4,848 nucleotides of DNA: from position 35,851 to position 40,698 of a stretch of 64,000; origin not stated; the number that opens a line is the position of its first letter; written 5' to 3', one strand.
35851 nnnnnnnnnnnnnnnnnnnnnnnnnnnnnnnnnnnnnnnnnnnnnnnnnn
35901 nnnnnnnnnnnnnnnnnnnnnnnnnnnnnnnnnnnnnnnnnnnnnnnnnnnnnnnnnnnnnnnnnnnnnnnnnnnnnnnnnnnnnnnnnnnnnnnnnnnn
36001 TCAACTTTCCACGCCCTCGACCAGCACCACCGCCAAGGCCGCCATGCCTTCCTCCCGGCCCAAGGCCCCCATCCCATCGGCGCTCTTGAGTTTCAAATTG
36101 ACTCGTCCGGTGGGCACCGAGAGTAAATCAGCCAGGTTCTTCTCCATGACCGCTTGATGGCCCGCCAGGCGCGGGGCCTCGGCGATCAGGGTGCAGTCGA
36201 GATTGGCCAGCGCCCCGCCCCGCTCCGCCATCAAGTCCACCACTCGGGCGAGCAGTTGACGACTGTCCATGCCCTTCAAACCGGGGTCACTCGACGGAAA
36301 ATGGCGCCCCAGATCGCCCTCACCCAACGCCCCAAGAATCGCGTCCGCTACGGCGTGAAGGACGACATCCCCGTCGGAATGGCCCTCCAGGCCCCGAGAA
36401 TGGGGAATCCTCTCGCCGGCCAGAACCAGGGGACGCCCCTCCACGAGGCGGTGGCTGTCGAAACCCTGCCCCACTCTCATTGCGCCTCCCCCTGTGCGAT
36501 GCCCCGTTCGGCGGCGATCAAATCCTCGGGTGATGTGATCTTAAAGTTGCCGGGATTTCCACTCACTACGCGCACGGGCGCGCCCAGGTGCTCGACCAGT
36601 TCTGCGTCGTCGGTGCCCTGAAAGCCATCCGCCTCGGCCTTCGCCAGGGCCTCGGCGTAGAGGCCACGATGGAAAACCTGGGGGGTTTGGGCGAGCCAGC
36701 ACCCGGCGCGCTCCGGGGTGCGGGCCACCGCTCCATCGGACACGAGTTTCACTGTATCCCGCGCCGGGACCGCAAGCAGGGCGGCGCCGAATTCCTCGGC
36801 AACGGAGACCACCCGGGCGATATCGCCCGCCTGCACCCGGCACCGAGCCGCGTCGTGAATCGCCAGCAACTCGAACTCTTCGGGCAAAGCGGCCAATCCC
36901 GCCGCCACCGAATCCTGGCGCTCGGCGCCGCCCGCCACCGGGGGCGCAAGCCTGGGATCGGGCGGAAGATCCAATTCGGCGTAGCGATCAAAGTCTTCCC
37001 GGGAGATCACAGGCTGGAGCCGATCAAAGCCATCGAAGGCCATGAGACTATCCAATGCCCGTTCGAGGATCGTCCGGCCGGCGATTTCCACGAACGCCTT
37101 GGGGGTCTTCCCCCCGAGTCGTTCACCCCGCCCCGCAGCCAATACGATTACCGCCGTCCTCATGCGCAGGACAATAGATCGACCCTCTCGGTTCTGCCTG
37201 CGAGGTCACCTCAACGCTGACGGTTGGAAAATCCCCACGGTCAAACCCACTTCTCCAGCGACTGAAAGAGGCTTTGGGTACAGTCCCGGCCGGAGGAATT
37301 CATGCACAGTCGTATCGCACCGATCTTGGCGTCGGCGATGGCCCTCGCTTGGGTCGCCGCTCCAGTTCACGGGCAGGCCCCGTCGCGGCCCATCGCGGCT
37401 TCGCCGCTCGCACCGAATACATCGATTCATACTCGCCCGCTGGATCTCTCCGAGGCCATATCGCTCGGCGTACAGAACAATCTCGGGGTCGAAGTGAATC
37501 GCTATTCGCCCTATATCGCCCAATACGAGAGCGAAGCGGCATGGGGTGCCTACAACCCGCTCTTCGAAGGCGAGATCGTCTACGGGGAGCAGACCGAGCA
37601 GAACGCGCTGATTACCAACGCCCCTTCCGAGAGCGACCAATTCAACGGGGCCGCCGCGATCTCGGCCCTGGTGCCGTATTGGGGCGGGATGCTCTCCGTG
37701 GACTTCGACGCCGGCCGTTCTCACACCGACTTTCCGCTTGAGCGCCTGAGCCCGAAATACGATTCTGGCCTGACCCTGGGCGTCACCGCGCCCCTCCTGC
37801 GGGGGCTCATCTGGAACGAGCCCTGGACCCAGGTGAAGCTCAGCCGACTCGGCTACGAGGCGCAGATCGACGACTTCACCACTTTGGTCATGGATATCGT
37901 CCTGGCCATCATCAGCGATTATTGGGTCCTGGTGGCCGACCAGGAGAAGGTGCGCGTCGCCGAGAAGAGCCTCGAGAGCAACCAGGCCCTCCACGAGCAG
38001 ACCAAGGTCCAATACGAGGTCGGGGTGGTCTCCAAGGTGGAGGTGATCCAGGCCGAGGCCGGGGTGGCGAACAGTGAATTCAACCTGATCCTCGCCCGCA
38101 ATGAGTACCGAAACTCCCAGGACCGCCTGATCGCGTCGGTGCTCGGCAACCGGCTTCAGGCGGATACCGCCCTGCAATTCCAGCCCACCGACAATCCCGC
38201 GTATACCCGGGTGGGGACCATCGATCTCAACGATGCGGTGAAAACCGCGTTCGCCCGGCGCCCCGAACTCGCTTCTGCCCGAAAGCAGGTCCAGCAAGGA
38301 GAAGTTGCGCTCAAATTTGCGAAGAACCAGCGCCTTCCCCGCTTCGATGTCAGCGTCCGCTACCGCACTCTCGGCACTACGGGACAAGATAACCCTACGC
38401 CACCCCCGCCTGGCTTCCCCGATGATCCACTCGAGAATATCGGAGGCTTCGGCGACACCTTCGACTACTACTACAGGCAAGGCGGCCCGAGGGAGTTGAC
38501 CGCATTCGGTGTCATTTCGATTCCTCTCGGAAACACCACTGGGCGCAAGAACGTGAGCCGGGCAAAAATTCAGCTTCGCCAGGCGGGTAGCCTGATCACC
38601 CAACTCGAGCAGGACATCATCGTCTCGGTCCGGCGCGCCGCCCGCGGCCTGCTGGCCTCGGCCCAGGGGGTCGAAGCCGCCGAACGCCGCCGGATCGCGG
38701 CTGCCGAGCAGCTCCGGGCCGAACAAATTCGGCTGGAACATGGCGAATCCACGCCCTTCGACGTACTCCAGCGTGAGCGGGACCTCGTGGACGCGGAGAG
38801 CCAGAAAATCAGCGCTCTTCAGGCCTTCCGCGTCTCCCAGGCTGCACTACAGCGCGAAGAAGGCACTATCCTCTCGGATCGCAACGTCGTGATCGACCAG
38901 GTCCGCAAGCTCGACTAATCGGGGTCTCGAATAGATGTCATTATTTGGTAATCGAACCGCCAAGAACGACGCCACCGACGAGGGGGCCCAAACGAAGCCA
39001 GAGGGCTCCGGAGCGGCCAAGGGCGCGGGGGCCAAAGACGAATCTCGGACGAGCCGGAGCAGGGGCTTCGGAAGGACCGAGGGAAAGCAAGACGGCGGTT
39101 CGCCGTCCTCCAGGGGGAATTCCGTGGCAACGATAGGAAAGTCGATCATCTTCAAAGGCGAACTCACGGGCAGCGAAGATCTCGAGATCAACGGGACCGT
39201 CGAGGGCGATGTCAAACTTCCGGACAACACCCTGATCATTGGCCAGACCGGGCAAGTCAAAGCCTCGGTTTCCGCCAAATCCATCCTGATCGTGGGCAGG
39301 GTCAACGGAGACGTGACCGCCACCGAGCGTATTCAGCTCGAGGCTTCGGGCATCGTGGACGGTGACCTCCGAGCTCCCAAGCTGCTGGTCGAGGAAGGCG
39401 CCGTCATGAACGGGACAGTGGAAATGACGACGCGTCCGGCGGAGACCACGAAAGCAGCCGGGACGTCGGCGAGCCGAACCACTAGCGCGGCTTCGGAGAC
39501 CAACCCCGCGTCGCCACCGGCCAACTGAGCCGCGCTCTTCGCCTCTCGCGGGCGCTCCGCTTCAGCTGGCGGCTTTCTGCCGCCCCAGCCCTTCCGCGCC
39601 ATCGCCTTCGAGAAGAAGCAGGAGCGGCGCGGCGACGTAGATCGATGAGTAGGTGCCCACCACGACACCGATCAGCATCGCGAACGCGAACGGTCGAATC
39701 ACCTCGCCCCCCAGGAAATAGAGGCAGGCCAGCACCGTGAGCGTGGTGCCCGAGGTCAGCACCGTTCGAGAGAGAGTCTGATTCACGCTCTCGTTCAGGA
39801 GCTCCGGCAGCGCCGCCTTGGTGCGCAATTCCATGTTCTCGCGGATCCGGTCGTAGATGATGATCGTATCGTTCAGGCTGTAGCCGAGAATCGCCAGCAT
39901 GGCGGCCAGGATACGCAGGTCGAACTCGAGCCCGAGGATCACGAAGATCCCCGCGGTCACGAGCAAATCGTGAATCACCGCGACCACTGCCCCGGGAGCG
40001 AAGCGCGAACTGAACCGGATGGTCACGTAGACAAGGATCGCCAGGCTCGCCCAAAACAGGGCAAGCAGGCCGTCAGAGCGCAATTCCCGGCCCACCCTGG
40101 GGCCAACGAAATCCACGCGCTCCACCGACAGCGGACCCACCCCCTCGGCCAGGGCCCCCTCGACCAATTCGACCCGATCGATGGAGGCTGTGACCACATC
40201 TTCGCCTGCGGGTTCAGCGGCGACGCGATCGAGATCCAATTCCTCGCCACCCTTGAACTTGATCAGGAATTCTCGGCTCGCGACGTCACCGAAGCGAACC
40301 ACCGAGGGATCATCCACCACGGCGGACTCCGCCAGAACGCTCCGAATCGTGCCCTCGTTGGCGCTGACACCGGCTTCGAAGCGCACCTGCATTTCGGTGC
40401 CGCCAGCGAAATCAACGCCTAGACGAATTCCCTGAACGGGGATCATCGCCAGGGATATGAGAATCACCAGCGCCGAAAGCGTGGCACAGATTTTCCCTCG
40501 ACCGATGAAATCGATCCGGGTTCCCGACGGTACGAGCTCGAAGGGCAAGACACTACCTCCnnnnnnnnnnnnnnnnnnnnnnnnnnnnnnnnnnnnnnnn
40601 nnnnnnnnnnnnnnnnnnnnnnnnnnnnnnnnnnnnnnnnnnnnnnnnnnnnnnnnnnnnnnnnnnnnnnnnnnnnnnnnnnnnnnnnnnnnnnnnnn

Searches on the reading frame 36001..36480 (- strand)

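Call 88: search_protein_families(library=pfam, proteins=[window:36001-36480:-], max_evalue=0.001)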
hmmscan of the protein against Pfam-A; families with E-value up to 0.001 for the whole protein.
window:36001-36480:- (159 aa): 1 family
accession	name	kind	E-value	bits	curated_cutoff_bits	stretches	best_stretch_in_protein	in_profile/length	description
PF02542.21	YgbB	-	4.5e-59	199.7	26.7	1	1-155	1-155/155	YgbB family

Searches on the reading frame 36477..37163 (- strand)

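Call 26: search_protein_families(library=pfam, proteins=[window:36477-37163:-], max_evalue=0.001)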
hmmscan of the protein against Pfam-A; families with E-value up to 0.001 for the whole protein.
window:36477-37163:- (228 aa): 2 families
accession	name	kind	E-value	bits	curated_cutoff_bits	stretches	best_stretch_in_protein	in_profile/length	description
PF01128.25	IspD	-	1.7e-61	208.2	27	1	4-219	2-216/221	2-C-methyl-D-erythritol 4-phosphate cytidylyltransferase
PF12804.13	NTP_transf_3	-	1.4e-11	45.3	27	1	5-177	1-145/160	MobA-like NTP transferase domain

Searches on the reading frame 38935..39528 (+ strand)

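Call 88: search_protein_families(library=pfam, proteins=[window:38935-39528:+], max_evalue=0.001)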
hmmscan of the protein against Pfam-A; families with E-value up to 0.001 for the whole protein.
window:38935-39528:+ (197 aa): 1 family
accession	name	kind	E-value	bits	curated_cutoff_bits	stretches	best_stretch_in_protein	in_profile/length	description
PF04519.19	Bactofilin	-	1.9e-25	89.4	27.9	1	66-162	2-97/98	Polymer-forming cytoskeletal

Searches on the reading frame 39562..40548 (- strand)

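Call 26: search_protein_families(library=pfam, proteins=[window:39562-40548:-], max_evalue=0.001)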
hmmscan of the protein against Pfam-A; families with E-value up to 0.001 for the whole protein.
window:39562-40548:- (328 aa): 2 families
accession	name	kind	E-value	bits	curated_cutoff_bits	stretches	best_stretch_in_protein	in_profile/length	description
PF02355.23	SecD_SecF_C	-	1.2e-65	220.9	20.5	1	140-314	13-187/189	Protein export membrane protein SecD/SecF, C-terminal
PF07549.19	Sec_GG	-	5.7e-09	35.7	20.3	1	36-60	3-27/28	SecD/SecF GG Motif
